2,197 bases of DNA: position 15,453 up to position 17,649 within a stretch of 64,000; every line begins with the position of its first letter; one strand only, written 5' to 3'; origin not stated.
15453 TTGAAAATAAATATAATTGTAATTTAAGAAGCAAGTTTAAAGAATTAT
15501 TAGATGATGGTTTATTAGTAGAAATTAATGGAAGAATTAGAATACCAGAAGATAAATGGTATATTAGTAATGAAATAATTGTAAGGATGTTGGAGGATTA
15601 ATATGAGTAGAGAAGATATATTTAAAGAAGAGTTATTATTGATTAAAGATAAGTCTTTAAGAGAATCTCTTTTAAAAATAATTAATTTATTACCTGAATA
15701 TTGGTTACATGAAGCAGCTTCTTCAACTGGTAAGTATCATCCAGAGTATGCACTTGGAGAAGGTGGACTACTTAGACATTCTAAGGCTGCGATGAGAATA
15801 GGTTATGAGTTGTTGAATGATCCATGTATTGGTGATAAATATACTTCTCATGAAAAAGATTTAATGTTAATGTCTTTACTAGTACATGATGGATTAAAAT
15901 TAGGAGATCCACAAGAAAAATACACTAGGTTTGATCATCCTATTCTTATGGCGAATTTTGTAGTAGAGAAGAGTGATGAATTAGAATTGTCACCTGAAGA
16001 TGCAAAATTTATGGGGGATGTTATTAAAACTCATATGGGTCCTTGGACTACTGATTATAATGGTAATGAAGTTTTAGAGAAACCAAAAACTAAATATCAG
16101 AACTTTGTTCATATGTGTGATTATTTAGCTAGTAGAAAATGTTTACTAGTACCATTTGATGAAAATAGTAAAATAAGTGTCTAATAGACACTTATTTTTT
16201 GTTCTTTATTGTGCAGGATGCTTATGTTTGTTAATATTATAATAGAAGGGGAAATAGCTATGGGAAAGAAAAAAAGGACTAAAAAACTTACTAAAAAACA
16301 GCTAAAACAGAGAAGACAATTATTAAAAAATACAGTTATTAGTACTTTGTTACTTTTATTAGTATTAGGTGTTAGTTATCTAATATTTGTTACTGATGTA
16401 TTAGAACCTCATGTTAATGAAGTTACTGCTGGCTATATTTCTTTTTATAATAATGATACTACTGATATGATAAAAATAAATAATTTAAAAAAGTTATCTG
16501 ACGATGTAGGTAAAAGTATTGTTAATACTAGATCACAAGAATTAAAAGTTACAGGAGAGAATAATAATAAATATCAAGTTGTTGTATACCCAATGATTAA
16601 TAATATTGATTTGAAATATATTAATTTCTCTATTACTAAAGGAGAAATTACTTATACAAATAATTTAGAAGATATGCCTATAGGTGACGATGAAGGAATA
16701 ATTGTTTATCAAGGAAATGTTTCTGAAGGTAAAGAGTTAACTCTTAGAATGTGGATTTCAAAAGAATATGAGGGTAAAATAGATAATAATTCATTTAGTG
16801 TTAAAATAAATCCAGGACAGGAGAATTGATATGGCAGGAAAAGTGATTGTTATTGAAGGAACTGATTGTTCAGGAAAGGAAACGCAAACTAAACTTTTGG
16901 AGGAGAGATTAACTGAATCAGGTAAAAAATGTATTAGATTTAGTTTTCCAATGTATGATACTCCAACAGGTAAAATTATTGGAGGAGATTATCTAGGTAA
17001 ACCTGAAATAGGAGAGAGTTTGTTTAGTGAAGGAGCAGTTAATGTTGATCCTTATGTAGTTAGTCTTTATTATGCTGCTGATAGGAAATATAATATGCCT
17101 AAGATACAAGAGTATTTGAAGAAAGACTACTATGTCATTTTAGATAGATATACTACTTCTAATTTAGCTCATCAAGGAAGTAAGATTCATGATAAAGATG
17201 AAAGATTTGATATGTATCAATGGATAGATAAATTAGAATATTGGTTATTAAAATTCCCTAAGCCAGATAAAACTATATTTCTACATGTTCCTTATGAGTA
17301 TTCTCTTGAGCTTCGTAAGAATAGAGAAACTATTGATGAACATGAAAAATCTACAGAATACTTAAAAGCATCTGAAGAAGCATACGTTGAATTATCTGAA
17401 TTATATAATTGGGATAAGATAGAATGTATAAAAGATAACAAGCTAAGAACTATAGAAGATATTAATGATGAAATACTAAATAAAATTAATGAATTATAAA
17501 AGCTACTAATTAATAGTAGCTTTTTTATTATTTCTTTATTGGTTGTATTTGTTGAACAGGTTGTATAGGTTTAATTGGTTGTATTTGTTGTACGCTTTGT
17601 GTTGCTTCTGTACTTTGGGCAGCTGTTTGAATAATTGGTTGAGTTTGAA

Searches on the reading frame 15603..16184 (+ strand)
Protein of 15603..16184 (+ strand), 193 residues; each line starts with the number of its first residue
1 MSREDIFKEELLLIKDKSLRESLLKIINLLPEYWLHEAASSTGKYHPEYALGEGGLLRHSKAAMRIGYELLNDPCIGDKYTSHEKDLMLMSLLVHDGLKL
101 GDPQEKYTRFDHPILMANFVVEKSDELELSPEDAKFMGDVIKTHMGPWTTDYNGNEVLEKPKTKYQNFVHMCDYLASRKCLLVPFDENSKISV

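Call 16: search_protein_families(library=ncbifam, proteins=[window:15603-16184:+], max_evalue=1)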
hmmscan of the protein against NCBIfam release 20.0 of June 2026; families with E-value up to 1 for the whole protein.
window:15603-16184:+ (193 aa): 0 families

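Call 76: search_protein_families(library=pfam, proteins=[window:15603-16184:+], max_evalue=0.01)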
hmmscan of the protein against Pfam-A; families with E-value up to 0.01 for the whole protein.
window:15603-16184:+ (193 aa): 1 family
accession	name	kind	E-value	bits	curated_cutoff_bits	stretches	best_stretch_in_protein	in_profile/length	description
PF01966.28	HD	-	0.0017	19.1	22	1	58-176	3-114/116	HD domain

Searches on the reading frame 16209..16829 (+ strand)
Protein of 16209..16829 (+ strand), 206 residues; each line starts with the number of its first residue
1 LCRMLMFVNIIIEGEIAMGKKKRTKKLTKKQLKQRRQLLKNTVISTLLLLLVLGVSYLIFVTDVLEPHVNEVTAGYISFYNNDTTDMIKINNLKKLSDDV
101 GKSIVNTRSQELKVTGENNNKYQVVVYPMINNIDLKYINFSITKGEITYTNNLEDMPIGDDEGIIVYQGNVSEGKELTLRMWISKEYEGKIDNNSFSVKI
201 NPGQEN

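Call 4: search_protein_families(library=pfam, proteins=[window:16209-16829:+], max_evalue=0.1)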
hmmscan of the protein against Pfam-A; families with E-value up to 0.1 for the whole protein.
window:16209-16829:+ (206 aa): 4 families
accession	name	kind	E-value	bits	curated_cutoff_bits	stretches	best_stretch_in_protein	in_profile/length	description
PF00002.29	7tm_2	-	0.00059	19.6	20.6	1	4-63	173-226/250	7 transmembrane receptor (Secretin family)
PF10140.15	YukC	-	0.0017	17.8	27.4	1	15-89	170-242/357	WXG100 protein secretion system (Wss), protein YukC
PF20403.5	DUF6693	-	0.015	16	31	1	8-72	38-101/104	Family of unknown function (DUF6693)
PF06808.19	DctM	-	0.034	13.4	23.8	1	5-81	177-252/413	Tripartite ATP-independent periplasmic transporter, DctM component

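Call 16: search_protein_families(library=ncbifam, proteins=[window:16209-16829:+], max_evalue=1)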
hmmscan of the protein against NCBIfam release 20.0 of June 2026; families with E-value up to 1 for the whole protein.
window:16209-16829:+ (206 aa): 2 families
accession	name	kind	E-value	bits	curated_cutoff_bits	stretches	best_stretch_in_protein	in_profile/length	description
TIGR01495.1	ETRAMP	paralog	0.0043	17.1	32.75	1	3-55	11-69/85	ETRAMP family protein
TIGR02872.1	spore_ytvI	equivalog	0.14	11.6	198.15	1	23-126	39-139/341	sporulation integral membrane protein YtvI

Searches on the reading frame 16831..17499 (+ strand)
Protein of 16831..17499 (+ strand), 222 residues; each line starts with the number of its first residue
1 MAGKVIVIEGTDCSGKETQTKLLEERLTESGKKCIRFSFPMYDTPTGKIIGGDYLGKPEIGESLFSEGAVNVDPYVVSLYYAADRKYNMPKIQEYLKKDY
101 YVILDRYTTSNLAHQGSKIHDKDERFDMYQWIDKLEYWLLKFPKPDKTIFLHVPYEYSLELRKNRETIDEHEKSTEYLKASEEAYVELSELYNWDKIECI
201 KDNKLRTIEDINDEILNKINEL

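Call 4: search_protein_families(library=pfam, proteins=[window:16831-17499:+], max_evalue=0.1)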
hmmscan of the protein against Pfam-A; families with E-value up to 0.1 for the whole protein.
window:16831-17499:+ (222 aa): 4 families
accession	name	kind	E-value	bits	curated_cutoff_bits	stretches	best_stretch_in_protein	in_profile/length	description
PF02223.23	Thymidylate_kin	-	1.6e-23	83.8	27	1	8-194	1-168/185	Thymidylate kinase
PF01712.25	dNK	-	1.7e-05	25.1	27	1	98-222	74-201/203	Deoxynucleoside kinase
PF08433.16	KTI12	-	0.0012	18.8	22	1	6-107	4-79/271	Chromatin associated protein KTI12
PF07755.17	DUF1611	-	0.072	12.9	25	0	3-33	12-43/201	Domain of unknown function (DUF1611_C) P-loop domain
